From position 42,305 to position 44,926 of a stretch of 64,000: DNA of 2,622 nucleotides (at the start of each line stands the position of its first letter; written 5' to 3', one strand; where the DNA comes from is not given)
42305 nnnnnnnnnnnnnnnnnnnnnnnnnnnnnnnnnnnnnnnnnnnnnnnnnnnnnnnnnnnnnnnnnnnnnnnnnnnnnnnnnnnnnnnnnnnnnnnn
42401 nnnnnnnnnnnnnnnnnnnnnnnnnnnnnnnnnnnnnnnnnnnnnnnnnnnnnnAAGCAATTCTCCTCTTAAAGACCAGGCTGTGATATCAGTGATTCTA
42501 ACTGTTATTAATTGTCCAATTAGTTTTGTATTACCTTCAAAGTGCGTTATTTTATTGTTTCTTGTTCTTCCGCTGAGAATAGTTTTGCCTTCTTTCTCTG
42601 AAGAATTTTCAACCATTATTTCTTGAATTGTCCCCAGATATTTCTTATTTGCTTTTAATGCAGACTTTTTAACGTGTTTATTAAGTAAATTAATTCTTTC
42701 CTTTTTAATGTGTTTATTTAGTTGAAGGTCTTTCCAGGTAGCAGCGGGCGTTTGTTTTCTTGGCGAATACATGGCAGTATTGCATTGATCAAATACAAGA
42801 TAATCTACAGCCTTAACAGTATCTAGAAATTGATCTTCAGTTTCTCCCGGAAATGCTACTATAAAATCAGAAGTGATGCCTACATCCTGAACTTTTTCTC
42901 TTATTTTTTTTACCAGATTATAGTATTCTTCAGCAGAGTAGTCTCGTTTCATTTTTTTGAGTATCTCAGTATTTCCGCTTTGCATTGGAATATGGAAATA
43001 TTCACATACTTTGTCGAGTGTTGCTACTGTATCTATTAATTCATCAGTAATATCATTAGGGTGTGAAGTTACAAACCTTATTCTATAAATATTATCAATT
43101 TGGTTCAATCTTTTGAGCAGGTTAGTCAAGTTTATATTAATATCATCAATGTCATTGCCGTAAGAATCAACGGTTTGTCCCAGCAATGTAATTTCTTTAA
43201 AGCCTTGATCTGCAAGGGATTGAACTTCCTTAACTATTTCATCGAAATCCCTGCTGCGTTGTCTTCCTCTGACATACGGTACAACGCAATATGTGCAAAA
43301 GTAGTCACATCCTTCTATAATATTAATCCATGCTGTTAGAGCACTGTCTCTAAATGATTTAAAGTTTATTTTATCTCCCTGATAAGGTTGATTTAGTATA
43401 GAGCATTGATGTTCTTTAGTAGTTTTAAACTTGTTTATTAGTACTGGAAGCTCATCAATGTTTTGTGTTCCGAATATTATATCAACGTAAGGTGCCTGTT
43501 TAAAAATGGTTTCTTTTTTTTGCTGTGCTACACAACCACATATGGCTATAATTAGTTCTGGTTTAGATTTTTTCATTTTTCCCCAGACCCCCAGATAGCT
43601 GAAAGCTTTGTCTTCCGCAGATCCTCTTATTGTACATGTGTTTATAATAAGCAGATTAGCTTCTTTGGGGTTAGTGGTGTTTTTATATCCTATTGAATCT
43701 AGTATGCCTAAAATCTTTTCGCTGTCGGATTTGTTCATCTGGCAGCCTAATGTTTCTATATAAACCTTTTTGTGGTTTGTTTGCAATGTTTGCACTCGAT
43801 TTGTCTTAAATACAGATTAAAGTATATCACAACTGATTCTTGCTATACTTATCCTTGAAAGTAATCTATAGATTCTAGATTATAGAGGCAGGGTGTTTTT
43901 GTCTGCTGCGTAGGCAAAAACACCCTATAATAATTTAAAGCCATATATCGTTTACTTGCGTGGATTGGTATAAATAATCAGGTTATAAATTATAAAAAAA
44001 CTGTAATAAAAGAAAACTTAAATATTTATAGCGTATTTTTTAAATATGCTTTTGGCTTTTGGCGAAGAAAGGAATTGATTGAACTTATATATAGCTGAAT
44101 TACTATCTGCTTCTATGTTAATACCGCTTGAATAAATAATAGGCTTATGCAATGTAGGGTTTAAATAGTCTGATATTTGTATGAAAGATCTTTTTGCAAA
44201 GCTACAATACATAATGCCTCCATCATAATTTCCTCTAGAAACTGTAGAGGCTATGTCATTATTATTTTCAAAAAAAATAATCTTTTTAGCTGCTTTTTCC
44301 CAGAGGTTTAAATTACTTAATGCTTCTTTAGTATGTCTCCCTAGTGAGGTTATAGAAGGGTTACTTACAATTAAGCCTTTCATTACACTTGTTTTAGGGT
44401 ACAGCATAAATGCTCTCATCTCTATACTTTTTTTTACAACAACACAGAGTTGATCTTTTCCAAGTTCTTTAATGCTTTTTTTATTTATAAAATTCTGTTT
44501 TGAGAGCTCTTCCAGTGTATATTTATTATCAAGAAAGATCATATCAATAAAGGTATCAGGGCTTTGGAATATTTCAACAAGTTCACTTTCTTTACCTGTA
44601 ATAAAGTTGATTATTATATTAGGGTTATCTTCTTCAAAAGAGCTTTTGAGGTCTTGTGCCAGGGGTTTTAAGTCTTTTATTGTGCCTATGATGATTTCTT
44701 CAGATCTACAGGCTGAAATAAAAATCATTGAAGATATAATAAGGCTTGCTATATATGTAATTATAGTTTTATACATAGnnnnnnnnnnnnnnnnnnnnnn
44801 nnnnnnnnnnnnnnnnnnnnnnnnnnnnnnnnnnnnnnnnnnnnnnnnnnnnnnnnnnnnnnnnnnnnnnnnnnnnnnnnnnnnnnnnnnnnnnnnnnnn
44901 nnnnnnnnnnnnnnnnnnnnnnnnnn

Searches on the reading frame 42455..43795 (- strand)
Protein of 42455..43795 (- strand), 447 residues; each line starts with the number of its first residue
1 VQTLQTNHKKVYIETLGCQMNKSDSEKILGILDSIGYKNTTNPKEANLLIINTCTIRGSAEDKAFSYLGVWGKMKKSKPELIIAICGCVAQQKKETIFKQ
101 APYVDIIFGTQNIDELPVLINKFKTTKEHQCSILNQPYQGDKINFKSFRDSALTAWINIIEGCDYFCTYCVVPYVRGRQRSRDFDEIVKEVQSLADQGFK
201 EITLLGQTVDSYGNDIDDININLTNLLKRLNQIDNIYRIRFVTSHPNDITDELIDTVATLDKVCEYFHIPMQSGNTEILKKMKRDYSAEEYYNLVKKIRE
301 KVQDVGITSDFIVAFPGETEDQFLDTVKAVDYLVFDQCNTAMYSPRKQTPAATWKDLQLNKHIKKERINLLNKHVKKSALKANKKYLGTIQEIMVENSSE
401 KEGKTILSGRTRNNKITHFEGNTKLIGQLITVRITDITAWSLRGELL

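Call 12: find_encoding_contigs(protein=window:42455-43795:-, flank=3000, max_places=6)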
Protein window:42455-43795:- (447 aa): no gene with exactly this product is on record in the collection.

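Call 26: find_homologous_proteins(query=window:42455-43795:-, max_evalue=1e-80)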
Query window:42455-43795:- (447 aa): 7192 proteins with E <= 1e-80 among 8000 candidates; the best 120 are listed.
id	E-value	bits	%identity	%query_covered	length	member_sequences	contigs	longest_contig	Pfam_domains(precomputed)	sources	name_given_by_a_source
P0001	4.4e-286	967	100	96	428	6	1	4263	PF04055.28,PF00919.27,PF01938.27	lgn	-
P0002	3.8e-220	749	72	99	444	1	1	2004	PF04055.28,PF00919.27,PF01938.27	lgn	-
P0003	3.3e-219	746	76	95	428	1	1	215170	PF04055.28,PF00919.27,PF01938.27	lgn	-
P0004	9.4e-218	742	73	99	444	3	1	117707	PF04055.28,PF00919.27,PF01938.27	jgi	jgi:tRNA-2-methylthio-N6-dimethylallyladenosine synthase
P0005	1.4e-217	741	72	99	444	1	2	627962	PF04055.28,PF00919.27,PF01938.27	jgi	jgi:tRNA-2-methylthio-N6-dimethylallyladenosine synthase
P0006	5.4e-216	736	71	99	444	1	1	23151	PF04055.28,PF00919.27,PF01938.27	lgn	-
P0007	1.0e-215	735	73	98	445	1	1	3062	PF04055.28,PF00919.27,PF01938.27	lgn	-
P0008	1.6e-214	731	74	96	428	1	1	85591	PF04055.28,PF00919.27,PF01938.27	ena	-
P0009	1.7e-213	728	70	99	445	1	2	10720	PF04055.28,PF00919.27,PF01938.27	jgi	-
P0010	2.4e-213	727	70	99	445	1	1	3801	PF04055.28,PF00919.27,PF01938.27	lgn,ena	-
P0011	3.1e-213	727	70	99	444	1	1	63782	PF04055.28,PF00919.27,PF01938.27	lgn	-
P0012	2.3e-212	724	72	99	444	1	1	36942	PF04055.28,PF00919.27,PF01938.27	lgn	-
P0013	1.7e-210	718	69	99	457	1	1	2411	PF04055.28,PF00919.27,PF01938.27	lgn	-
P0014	3.6e-209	713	71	98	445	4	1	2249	PF04055.28,PF00919.27,PF01938.27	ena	-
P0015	2.1e-207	707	67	99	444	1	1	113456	PF04055.28,PF00919.27,PF01938.27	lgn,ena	-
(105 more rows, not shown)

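Call 27: find_encoding_contigs(protein=P0001, flank=4000, max_places=4)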
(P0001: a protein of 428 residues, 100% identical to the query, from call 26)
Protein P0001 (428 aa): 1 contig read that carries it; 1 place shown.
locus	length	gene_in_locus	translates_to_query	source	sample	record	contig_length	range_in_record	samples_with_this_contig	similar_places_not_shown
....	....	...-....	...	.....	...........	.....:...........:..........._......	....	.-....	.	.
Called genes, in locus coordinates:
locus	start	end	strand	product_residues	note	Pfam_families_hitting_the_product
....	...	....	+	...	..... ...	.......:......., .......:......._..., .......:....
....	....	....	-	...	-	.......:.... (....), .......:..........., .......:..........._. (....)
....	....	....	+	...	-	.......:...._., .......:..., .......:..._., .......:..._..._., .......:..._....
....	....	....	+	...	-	?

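Call 28: find_encoding_contigs(protein=P0003, flank=10000, max_places=2)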
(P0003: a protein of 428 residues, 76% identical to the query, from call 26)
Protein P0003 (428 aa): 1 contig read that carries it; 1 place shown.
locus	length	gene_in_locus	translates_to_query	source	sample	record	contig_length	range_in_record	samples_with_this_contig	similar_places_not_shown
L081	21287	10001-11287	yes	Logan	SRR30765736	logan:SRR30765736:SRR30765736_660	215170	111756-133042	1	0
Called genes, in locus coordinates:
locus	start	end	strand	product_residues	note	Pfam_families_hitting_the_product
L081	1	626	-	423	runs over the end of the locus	PF03447:NAD_binding_3, PF00742:Homoserine_dh, PF01842:ACT (weak)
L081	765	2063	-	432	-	PF04055:Radical_SAM, PF13186:SPASM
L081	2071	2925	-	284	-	PF01135:PCMT (faint), PF05175:MTS, PF13489:Methyltransf_23, PF01209:Ubie_methyltran, PF13847:Methyltransf_31, PF08241:Methyltransf_11, PF08242:Methyltransf_12, PF13649:Methyltransf_25, +1 more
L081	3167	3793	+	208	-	PF01551:Peptidase_M23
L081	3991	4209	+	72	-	-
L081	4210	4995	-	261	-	PF01925:TauE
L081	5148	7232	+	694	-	PF13426:PAS_9, PF00512:HisKA, PF02518:HATPase_c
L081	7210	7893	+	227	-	PF00072:Response_reg, PF00196:GerE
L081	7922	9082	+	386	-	PF01270:Glyco_hydro_8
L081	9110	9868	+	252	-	PF01547:SBP_bac_1 (faint), PF13531:SBP_bac_11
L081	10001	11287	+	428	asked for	PF00919:UPF0004, PF04055:Radical_SAM, PF01938:TRAM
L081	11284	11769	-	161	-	PF13905:Thioredoxin_8 (faint), PF13728:TraF (weak), PF08534:Redoxin (weak), PF00578:AhpC-TSA (weak), PF00085:Thioredoxin, PF13899:Thioredoxin_7 (weak), PF13098:Thioredoxin_2 (weak)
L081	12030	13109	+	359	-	PF05496:RuvB_N, PF00004:AAA, PF07728:AAA_5, PF17864:AAA_lid_4, PF05491:WHD_RuvB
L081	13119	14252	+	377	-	PF07907:YibE_F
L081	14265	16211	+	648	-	PF00270:DEAD (faint), PF06733:DEAD_2 (weak), PF13307:Helicase_C_2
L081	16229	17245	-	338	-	PF12895:ANAPC3 (weak), PF00515:TPR_1 (weak), PF07719:TPR_2 (weak), PF13174:TPR_6 (faint), PF00413:Peptidase_M10 (faint), PF14559:TPR_19 (faint)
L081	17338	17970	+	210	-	PF00072:Response_reg, PF00196:GerE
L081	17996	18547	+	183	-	-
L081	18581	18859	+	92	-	PF00708:Acylphosphatase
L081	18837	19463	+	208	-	-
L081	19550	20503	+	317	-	PF01266:DAO (faint), PF03486:HI0933_like (faint), PF07992:Pyr_redox_2, PF12831:FAD_oxidored (faint), PF13738:Pyr_redox_3, PF00070:Pyr_redox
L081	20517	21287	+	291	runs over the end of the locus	-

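Call 29: find_encoding_contigs(protein=P0004, flank=10000, max_places=2)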
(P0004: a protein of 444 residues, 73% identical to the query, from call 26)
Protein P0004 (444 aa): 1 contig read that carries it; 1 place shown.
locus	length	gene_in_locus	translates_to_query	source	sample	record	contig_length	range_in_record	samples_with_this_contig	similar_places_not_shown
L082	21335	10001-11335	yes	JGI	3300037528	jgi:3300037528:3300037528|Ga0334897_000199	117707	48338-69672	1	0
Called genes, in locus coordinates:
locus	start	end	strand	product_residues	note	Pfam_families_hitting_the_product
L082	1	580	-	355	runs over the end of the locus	PF00291:PALP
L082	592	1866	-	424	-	PF03447:NAD_binding_3, PF00742:Homoserine_dh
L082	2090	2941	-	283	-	PF02353:CMAS (weak), PF01209:Ubie_methyltran, PF05175:MTS, PF13489:Methyltransf_23, PF13847:Methyltransf_31, PF08241:Methyltransf_11, PF08242:Methyltransf_12, PF13649:Methyltransf_25, +1 more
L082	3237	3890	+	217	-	PF01551:Peptidase_M23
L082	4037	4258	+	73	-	-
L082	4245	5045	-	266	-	PF01925:TauE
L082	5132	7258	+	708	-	PF13426:PAS_9 (weak), PF00512:HisKA, PF02518:HATPase_c, PF13589:HATPase_c_3 (weak)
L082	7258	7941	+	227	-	PF00072:Response_reg, PF00196:GerE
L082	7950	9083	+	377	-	PF01270:Glyco_hydro_8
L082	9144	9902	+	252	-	PF13531:SBP_bac_11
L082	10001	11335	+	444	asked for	PF00919:UPF0004, PF04055:Radical_SAM, PF01938:TRAM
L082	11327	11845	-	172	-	PF00085:Thioredoxin, PF00578:AhpC-TSA (faint), PF13098:Thioredoxin_2 (faint), PF13905:Thioredoxin_8 (faint)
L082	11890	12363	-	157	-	PF00085:Thioredoxin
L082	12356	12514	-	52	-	-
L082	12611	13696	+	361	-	PF05496:RuvB_N, PF00004:AAA, PF07728:AAA_5, PF17864:AAA_lid_4, PF05491:WHD_RuvB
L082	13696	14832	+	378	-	PF07907:YibE_F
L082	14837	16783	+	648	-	PF00270:DEAD (faint), PF13307:Helicase_C_2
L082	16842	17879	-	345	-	PF12895:ANAPC3 (weak), PF13424:TPR_12 (faint), PF00515:TPR_1 (faint), PF07719:TPR_2 (faint), PF13174:TPR_6 (faint), PF13432:TPR_16 (weak), PF14559:TPR_19, PF00413:Peptidase_M10 (weak), +2 more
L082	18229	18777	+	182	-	-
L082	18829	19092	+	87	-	PF00708:Acylphosphatase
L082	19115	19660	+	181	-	-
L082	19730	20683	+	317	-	PF01134:GIDA (faint), PF01266:DAO (faint), PF03486:HI0933_like (faint), PF07992:Pyr_redox_2, PF12831:FAD_oxidored (faint), PF13434:Lys_Orn_oxgnase (faint), PF13738:Pyr_redox_3, PF00070:Pyr_redox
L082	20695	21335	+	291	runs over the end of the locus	-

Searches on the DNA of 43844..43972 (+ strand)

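Call 60: search_dna_similar(query=window:43844-43972:+, collection=phages, mode=distant, max_evalue=0.01, max_rows=10)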
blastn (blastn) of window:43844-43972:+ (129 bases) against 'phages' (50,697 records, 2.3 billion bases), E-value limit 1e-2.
No match.

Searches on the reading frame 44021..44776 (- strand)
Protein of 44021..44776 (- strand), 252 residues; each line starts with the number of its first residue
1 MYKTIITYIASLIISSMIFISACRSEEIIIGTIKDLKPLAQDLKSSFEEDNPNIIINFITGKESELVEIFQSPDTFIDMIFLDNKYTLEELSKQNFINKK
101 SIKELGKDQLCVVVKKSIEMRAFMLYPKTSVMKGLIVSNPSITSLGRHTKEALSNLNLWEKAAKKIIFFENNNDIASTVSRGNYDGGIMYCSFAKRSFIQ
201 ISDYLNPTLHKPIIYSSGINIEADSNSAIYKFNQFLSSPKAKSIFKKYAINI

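Call 75: search_protein_families(library=pfam, proteins=[window:44021-44776:-], max_evalue=0.01)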
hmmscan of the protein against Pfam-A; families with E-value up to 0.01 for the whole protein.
window:44021-44776:- (252 aa): 2 families
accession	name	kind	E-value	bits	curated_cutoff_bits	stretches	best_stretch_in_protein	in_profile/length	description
PF13531.11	SBP_bac_11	-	1.7e-24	87.3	25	1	34-248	7-224/227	Bacterial extracellular solute-binding protein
PF01547.30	SBP_bac_1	-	0.00088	19.8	26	0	36-95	10-68/307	Bacterial extracellular solute-binding protein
